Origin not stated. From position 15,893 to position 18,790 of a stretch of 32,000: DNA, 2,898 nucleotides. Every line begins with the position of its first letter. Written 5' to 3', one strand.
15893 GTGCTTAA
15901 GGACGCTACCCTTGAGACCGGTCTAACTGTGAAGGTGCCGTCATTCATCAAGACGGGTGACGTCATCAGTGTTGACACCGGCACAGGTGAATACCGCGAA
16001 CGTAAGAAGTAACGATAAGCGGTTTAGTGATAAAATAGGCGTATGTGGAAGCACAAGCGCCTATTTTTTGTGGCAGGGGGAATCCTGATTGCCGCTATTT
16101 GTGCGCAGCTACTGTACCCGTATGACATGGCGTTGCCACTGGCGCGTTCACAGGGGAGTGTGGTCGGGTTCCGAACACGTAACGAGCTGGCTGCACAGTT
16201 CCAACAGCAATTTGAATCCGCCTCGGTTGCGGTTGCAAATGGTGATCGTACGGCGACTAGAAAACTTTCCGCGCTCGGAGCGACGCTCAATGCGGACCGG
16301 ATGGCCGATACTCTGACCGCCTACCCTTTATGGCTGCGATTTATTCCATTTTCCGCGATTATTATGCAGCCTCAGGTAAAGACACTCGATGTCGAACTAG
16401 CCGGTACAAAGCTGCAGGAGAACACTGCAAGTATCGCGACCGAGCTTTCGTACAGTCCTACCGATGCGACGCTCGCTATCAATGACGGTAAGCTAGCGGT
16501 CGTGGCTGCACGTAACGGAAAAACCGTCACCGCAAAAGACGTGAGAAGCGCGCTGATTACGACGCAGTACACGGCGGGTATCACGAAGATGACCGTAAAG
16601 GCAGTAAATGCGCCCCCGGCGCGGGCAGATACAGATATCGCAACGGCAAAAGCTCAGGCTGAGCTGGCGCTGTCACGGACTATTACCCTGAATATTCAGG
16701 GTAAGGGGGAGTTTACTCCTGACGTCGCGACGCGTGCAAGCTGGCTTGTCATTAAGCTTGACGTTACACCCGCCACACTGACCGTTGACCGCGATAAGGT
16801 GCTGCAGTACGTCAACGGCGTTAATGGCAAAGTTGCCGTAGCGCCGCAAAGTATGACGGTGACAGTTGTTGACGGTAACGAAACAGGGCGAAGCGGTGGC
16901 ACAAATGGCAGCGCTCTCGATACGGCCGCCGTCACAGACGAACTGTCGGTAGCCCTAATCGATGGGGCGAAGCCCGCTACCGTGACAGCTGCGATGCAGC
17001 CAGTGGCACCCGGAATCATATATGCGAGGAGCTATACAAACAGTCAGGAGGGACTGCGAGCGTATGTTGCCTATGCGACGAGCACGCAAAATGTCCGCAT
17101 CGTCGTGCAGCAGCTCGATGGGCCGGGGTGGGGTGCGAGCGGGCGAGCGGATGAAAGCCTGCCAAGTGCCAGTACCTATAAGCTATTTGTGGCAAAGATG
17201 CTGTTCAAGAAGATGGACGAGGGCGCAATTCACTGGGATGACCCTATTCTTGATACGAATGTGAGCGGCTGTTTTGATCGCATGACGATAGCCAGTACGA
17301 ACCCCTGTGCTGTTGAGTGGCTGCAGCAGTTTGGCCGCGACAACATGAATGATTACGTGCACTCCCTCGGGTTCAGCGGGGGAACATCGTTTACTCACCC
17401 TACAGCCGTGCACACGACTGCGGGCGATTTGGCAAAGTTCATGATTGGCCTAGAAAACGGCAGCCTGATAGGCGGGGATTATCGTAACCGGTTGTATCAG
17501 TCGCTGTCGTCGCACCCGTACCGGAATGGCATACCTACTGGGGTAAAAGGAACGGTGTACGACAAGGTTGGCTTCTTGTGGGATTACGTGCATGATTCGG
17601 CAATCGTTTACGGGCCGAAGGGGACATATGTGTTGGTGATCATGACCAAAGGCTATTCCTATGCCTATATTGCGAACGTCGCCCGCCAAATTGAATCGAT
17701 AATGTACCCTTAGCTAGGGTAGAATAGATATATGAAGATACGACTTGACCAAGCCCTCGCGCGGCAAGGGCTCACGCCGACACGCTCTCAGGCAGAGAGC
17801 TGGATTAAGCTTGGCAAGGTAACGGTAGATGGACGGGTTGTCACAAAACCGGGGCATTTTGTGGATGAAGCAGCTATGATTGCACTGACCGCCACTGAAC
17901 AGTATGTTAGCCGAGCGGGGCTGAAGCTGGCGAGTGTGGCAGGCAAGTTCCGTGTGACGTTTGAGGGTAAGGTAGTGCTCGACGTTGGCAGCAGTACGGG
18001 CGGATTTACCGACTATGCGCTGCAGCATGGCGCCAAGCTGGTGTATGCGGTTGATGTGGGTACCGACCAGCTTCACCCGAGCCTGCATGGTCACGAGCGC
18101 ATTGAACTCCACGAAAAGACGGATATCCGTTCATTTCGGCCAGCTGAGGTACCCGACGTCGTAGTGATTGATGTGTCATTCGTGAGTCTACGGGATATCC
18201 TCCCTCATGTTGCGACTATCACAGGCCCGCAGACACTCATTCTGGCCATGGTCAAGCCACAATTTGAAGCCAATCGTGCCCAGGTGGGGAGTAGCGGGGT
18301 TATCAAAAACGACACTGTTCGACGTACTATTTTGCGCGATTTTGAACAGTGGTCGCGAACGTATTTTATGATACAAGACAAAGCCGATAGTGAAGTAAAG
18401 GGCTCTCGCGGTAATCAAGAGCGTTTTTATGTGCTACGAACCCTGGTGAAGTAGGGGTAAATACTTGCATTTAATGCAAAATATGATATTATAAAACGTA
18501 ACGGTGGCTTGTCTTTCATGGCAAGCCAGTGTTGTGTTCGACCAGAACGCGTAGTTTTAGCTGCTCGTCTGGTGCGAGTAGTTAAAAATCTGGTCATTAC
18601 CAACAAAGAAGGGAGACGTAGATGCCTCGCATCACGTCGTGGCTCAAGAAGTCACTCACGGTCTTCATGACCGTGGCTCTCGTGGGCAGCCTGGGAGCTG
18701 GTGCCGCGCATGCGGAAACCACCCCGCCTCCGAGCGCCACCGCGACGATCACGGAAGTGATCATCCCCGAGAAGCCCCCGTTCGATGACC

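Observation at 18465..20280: GC-rich surface-protein gene under a backbone-type promoter: likely horizontal acquisition from a high-GC donor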

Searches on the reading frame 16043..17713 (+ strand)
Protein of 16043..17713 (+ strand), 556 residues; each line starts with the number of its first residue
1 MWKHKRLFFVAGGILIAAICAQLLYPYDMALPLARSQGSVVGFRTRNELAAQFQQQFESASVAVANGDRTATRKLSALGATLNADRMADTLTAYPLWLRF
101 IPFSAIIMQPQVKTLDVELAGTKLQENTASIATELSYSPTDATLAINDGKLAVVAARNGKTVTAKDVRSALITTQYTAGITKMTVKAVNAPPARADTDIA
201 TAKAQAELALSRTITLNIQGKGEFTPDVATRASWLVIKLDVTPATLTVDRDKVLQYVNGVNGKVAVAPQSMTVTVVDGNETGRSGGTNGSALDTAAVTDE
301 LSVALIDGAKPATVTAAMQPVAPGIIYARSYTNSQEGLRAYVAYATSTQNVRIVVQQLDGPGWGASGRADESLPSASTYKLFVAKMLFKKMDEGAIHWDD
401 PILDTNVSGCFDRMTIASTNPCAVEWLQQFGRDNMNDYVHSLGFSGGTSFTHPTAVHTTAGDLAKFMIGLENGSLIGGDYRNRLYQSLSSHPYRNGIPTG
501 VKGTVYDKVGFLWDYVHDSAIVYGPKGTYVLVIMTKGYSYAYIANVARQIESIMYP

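Call 7: search_protein_families(library=pfam, proteins=[window:16043-17713:+], max_evalue=0.01)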
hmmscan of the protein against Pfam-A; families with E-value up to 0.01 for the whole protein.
window:16043-17713:+ (556 aa): 3 families
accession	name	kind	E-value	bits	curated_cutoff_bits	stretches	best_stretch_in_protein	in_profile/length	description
PF13354.11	Beta-lactamase2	-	8.2e-23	81.3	22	1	353-535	2-214/214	Beta-lactamase enzyme family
PF12229.13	PG_binding_4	-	1.9e-11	44.6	22.1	1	74-165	4-98/117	Putative peptidoglycan binding domain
PF00144.29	Beta-lactamase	-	2.6e-06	27.3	27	0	455-546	220-310/329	Beta-lactamase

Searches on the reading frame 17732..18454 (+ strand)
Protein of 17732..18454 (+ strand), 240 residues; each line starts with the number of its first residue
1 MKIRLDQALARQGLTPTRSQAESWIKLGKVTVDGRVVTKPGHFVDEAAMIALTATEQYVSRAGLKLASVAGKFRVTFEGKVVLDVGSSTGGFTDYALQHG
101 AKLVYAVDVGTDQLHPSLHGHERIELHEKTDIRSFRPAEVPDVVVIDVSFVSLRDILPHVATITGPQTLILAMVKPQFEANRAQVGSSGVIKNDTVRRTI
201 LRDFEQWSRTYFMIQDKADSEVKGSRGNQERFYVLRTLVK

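Call 7: search_protein_families(library=pfam, proteins=[window:17732-18454:+], max_evalue=0.01)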
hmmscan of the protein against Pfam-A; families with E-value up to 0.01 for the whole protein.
window:17732-18454:+ (240 aa): 2 families
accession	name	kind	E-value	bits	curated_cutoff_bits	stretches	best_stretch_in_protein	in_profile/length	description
PF01728.25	FtsJ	-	4.5e-36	124.9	24.1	1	58-234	1-178/181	FtsJ-like methyltransferase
PF01479.30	S4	-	1.5e-14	53.8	22.8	1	4-47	2-45/48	S4 domain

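Call 86: find_related_loci(query=window:17732-18451:+, collection=metagenome_contigs, flank=6000)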
Query window:17732-18451:+ (240 aa) in metagenome_contigs; peptide patterns used: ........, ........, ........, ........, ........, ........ (x = any residue, [..] = any of these).
600 stretches matched a pattern (row limit reached: there are more); 574 encode a relative of the query (tblastn E <= 1e-3); the best 80 are kept; 80 distinct loci.
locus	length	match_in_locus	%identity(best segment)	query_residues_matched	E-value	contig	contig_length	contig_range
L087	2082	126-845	73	1-240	9e-124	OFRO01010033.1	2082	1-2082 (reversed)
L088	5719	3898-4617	73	1-240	7e-116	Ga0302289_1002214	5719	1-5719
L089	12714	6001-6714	73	1-238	2e-115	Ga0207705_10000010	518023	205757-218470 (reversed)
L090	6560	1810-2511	74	2-235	3e-115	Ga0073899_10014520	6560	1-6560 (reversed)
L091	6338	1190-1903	74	1-238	9e-115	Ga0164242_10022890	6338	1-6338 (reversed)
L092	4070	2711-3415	70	1-235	2e-111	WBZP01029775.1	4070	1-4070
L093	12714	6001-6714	71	1-238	1e-109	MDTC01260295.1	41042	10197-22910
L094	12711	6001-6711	69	2-238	4e-109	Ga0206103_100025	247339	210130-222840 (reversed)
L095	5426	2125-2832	72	2-238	5e-109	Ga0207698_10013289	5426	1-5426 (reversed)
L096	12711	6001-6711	69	1-238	1e-108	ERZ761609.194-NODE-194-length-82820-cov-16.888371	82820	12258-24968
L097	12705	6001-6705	69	2-236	2e-108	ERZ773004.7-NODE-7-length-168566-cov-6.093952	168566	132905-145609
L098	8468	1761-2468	68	1-235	2e-107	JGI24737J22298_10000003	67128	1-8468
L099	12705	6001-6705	67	1-235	4e-107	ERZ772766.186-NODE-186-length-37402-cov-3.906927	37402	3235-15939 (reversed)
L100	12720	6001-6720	68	1-240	1e-106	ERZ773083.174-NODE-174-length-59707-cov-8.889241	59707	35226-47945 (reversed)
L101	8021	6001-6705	68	2-236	8e-107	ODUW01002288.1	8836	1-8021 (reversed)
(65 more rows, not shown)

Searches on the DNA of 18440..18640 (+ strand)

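Call 63: build_rna_model(alignment_id=A5)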
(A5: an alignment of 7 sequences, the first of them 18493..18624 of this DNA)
Model R1 built from alignment A5 (7 sequences, 145 columns); structure: RNAalifold consensus.
model positions 135; base pairs 33; branch points 1; effective number of sequences 2.05; information 0.59 bits per position. Calibrated on 0.2 Mb of random sequence (short: E-values are rough).
structure used (alignment columns):
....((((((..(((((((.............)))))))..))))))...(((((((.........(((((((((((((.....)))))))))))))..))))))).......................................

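Call 67: search_with_rna_model(model_id=R1, sources=[window, L001, L002, L003, L004, L005, L006, L007, L008, L018, L031, L032, L034, L039, L040, L050, L052, L056, L062, L064, L065, L067, L068, L069, L070, L071, L077, L078, L080, L081, L082, L083, L084, L085, L086], max_evalue=1)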
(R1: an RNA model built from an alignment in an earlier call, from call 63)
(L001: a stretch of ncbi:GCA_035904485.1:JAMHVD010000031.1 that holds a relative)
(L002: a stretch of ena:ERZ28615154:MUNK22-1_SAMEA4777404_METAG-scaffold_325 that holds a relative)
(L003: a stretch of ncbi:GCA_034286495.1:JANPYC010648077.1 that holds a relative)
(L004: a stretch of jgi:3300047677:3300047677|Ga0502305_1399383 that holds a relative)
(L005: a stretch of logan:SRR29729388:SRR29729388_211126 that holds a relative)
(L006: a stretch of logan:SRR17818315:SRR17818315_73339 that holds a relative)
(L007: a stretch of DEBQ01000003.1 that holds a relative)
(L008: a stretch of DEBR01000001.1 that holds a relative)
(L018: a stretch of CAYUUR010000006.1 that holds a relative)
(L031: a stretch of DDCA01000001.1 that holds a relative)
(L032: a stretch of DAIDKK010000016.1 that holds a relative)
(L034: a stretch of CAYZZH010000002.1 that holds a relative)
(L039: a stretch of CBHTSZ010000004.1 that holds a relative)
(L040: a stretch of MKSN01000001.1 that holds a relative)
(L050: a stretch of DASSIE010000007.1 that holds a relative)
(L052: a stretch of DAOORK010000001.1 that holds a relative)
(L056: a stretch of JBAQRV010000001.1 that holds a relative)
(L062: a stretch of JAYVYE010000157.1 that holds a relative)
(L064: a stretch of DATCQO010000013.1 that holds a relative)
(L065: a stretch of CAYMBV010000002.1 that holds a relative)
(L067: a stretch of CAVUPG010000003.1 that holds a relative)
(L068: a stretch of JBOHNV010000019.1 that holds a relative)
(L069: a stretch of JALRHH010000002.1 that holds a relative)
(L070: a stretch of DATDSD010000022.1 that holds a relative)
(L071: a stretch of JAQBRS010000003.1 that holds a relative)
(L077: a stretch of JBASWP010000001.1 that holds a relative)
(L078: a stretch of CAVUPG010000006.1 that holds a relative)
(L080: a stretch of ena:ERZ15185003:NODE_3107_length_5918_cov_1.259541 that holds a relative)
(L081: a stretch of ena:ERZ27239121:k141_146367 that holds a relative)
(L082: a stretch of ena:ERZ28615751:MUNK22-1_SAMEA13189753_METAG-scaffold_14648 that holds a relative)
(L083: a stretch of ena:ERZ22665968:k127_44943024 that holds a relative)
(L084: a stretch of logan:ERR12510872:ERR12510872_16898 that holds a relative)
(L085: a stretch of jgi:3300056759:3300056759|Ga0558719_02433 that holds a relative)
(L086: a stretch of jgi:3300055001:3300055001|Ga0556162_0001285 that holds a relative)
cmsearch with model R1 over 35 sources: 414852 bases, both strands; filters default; matches with E-value up to 1: 13.
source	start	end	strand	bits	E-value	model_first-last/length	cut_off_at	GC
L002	9869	10003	+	147.1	9.6e-37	1-135/135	no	0.5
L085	5406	5540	+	147.1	9.6e-37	1-135/135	no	0.5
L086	5943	6077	+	147.1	9.6e-37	1-135/135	no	0.5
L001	9872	10003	+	144.4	5e-36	1-135/135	no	0.45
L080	3748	3879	+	143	1.2e-35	1-135/135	no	0.47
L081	394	525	+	143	1.2e-35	1-135/135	no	0.47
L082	1162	1293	+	143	1.2e-35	1-135/135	no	0.47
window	18494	18624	+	137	4.9e-34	1-135/135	no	0.47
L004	7869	8003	+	90.4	1.3e-21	1-135/135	no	0.51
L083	5729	5855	+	79.4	1.1e-18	1-135/135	no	0.48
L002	9929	9967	-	15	0.18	57-95/135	no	0.38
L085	5466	5504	-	15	0.18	57-95/135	no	0.38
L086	6003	6041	-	15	0.18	57-95/135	no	0.38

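Call 96: search_rna_families(source=window, start=18440, end=18640, threshold=evalue, max_evalue=5)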
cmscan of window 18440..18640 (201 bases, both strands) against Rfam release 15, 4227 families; matches with E-value up to 5: 5.
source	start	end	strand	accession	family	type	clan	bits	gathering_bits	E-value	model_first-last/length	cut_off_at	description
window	18446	18538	+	RF04342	Plastid-psbA-1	Cis-reg;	CL00153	18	54.3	3.9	1-114/114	no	Plastid-psbA-1 3UTR RNA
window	18497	18536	+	RF03717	mir-3119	Gene; miRNA;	-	17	80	0.59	1-85/85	no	mir-3119 microRNA precursor family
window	18440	18479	+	RF00041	Entero_OriR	Cis-reg;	-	16.6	80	0.3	81-121/121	5'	Enteroviral 3' UTR element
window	18601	18639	+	RF00173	Hairpin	Gene; ribozyme;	-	14.8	65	1.5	1-52/52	no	Hairpin ribozyme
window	18479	18534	+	RF01416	NrrF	Gene; antisense;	-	13.6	60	1.5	104-160/160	no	NrrF RNA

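Call 98: search_with_rna_model(model_id=R1, sources=[L087, L088, L089, L090, L091, L092, L093, L094, L095, L096, L097, L098, L099, L100, L101, L102, L103, L104, L105, L106, L107, L108, L109, L110, L111, L112, L113, L114, L115, L116, L117, L118, L119, L120, L121, L122, L123, L124, L125, L126, L127, L128, L129, L130, L131, L132, L133, L134, L135, L136, L137, L138, L139, L140, L141, L142, L143, L144, L145, L146, L147, L148, L149, L150, L151, L152, L153, L154, L155, L156, L157, L158, L159, L160, L161, L162, L163, L164, L165, L166], max_evalue=0.1)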
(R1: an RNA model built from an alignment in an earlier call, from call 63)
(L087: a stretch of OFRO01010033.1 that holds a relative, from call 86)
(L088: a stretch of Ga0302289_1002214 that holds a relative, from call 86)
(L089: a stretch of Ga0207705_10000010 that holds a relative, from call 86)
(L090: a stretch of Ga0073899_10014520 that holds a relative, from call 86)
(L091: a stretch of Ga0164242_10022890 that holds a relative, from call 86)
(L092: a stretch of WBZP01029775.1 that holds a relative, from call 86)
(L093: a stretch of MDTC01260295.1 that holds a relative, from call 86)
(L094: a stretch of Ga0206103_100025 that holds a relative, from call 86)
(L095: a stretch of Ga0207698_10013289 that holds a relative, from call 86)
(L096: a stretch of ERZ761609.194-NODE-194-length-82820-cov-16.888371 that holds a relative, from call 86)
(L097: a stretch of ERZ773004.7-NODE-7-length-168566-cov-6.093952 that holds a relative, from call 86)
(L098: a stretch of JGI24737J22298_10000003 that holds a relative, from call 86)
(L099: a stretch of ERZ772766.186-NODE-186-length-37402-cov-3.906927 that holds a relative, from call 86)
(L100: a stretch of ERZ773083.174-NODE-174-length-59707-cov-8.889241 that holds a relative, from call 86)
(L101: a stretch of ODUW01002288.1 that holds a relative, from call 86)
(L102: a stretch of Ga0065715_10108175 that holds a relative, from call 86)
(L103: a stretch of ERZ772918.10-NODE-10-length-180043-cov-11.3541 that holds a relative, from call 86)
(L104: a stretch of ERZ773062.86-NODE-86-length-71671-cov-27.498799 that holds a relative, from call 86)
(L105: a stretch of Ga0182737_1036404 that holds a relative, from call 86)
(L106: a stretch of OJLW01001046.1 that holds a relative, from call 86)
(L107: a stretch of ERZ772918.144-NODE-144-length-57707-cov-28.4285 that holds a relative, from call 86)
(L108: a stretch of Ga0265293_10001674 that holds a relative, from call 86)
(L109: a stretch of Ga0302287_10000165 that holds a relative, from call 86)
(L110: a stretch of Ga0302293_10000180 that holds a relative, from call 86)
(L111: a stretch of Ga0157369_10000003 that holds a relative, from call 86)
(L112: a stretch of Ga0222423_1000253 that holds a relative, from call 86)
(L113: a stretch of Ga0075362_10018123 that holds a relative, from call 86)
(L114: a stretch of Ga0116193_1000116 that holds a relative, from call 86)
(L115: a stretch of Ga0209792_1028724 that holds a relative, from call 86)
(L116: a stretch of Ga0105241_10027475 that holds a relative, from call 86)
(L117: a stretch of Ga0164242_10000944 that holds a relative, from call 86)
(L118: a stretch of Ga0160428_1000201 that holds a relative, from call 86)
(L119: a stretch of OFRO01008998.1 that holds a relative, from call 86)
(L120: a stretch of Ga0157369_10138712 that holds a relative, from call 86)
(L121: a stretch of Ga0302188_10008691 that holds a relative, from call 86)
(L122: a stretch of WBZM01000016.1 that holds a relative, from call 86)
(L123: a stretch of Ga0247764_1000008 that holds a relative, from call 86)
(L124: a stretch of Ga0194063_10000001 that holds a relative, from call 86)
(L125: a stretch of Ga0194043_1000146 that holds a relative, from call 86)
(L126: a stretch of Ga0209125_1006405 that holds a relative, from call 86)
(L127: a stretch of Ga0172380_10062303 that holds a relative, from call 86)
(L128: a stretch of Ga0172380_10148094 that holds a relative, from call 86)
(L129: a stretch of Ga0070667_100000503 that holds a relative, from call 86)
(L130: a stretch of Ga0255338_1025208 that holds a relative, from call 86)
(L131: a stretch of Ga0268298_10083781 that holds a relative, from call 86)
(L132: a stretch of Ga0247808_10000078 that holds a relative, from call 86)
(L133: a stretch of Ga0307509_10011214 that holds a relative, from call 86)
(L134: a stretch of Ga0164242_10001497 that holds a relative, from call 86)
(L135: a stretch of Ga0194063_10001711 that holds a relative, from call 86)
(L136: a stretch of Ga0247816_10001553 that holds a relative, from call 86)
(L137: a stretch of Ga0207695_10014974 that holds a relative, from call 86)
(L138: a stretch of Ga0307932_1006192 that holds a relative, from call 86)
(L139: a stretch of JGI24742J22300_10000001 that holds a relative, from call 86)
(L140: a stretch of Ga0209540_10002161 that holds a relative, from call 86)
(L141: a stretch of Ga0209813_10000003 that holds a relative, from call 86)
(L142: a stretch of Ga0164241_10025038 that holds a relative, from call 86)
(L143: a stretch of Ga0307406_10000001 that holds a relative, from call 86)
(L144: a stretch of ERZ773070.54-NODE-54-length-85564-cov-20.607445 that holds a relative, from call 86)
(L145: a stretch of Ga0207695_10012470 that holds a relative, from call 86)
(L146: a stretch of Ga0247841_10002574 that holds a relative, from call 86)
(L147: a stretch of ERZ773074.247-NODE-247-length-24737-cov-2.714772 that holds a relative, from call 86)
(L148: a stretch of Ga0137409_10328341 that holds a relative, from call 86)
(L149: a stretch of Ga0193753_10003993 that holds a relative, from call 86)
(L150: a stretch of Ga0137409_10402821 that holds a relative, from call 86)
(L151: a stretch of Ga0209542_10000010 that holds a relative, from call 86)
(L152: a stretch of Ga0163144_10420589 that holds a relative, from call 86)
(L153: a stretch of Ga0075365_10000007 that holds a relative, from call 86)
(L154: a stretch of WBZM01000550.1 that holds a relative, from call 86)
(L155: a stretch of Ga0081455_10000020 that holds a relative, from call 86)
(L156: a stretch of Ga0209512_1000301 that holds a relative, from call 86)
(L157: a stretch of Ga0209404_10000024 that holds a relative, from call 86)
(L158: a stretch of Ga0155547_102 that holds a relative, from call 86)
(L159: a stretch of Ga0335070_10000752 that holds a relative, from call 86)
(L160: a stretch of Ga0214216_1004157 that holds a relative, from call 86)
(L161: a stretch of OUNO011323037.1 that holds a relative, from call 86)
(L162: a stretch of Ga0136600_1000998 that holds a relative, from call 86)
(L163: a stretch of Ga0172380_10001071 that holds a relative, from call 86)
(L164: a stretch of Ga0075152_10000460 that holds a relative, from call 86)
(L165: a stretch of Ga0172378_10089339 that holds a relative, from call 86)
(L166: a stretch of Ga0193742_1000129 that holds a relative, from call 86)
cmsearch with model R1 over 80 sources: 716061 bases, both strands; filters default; matches with E-value up to 0.1: 0.
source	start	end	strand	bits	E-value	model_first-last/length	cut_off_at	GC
